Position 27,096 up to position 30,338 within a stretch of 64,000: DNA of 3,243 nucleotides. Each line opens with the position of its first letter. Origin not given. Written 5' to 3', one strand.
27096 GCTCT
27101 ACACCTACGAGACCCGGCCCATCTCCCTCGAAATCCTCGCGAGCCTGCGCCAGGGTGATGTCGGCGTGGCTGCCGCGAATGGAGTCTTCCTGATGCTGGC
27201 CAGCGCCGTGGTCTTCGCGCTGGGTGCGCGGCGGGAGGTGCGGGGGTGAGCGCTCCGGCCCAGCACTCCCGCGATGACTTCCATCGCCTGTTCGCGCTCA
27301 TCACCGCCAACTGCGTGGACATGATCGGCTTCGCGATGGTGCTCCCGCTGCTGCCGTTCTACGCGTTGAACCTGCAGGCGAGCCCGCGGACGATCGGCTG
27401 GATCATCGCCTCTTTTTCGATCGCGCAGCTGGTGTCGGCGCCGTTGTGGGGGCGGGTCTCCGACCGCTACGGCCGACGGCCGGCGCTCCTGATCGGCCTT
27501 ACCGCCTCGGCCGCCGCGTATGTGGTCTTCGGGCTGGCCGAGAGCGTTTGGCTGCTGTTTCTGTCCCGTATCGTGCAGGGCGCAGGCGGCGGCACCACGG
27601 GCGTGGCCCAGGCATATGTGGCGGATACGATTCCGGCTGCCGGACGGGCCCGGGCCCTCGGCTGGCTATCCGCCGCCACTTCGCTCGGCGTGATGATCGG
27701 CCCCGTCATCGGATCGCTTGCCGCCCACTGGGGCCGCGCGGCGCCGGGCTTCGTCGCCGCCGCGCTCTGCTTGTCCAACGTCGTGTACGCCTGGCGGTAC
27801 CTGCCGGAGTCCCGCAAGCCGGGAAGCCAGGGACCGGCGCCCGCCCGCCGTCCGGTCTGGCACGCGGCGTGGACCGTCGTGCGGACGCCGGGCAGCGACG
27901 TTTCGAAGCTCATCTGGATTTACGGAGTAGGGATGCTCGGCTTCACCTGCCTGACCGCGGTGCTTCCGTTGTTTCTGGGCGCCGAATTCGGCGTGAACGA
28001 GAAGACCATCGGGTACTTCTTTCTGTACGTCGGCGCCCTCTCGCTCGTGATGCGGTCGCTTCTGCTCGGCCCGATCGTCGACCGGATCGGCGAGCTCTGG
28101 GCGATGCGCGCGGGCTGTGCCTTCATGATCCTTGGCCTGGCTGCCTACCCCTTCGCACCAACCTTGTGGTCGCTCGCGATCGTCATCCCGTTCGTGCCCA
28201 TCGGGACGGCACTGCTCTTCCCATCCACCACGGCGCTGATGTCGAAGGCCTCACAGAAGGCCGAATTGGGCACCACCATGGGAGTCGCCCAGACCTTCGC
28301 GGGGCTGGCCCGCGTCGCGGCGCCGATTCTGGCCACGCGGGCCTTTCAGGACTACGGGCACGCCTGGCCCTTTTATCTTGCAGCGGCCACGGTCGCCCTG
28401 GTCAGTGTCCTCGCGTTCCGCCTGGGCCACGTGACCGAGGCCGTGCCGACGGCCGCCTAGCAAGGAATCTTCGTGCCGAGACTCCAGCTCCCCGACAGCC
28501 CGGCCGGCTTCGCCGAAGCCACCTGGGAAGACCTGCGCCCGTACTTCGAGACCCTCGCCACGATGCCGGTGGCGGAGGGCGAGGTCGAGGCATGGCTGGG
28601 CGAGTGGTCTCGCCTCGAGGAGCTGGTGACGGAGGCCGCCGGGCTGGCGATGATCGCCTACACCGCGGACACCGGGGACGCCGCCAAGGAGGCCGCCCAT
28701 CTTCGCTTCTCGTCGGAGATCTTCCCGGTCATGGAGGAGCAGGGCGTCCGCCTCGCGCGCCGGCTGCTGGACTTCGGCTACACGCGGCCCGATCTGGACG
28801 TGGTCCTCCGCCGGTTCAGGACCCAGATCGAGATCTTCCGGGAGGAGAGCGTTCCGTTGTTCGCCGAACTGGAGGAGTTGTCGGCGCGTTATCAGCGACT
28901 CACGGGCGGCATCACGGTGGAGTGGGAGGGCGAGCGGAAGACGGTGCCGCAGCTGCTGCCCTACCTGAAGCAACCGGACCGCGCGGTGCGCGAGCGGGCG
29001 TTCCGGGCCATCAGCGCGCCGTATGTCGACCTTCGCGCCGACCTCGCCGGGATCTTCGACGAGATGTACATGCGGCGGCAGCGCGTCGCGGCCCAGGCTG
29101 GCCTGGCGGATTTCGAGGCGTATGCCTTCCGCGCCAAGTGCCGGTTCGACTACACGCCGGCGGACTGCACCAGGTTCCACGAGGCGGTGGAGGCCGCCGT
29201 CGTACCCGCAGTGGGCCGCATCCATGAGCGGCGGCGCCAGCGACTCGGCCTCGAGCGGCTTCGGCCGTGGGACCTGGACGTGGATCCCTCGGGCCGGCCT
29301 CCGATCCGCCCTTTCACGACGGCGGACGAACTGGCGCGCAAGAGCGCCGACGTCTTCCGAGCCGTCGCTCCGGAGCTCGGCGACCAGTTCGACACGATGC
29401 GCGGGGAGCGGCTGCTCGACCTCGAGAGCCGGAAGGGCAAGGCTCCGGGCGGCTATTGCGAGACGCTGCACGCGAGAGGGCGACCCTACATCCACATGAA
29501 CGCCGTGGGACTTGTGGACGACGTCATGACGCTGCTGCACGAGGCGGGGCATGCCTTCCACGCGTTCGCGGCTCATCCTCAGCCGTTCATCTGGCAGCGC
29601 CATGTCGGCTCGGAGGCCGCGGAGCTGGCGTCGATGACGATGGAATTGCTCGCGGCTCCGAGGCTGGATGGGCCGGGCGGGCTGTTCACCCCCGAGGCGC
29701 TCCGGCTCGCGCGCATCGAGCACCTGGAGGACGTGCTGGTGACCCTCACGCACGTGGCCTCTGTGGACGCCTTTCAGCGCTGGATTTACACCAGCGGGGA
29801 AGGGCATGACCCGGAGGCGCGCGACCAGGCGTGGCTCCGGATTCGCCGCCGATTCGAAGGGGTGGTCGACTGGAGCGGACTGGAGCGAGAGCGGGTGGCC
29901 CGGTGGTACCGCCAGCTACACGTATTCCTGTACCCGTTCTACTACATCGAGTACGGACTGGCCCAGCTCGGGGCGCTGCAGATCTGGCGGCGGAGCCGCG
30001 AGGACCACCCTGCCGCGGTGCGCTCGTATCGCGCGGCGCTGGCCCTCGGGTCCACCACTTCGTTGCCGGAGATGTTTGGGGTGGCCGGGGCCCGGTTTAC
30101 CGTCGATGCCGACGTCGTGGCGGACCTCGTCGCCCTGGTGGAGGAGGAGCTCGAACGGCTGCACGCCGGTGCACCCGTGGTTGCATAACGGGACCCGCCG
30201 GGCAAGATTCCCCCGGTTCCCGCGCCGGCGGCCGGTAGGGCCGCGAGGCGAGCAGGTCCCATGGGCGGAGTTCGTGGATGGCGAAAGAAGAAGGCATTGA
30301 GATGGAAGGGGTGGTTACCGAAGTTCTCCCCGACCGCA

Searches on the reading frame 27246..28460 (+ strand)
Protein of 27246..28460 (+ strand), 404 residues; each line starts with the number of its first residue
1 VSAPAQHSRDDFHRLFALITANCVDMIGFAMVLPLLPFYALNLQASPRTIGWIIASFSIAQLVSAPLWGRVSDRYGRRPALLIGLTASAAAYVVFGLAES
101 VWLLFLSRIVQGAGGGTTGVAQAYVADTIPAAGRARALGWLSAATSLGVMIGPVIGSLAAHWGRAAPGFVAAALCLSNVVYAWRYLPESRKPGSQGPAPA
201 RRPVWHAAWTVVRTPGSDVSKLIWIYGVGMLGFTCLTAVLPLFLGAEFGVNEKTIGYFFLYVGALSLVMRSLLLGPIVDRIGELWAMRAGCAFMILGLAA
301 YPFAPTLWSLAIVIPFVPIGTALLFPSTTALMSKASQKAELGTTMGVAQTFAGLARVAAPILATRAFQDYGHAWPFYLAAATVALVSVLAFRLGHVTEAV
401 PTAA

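Call 54: search_protein_families(library=pfam, proteins=[window:27246-28460:+], max_evalue=0.001)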
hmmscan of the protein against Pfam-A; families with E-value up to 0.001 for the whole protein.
window:27246-28460:+ (404 aa): 4 families
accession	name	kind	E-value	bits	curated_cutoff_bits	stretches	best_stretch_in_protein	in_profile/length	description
PF07690.21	MFS_1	-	9.8e-64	215.9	33.4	2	19-312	2-296/347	Major Facilitator Superfamily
PF00083.30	Sugar_tr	-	1.6e-12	47.5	22.3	1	48-164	46-166/452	Sugar (and other) transporter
PF12832.13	MFS_1_like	-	3.8e-07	29.9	25.2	2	41-160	240-362/373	MFS_1 like family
PF13347.12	MFS_2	-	2.3e-05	23.6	27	1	15-129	226-343/427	MFS/sugar transport protein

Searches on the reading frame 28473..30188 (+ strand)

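Call 54: search_protein_families(library=pfam, proteins=[window:28473-30188:+], max_evalue=0.001)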
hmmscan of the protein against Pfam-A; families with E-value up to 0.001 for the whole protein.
window:28473-30188:+ (571 aa): 1 family
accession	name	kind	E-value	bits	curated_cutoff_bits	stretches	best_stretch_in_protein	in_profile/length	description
PF01432.26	Peptidase_M3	-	4.7e-41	142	27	1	165-547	3-450/457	Peptidase family M3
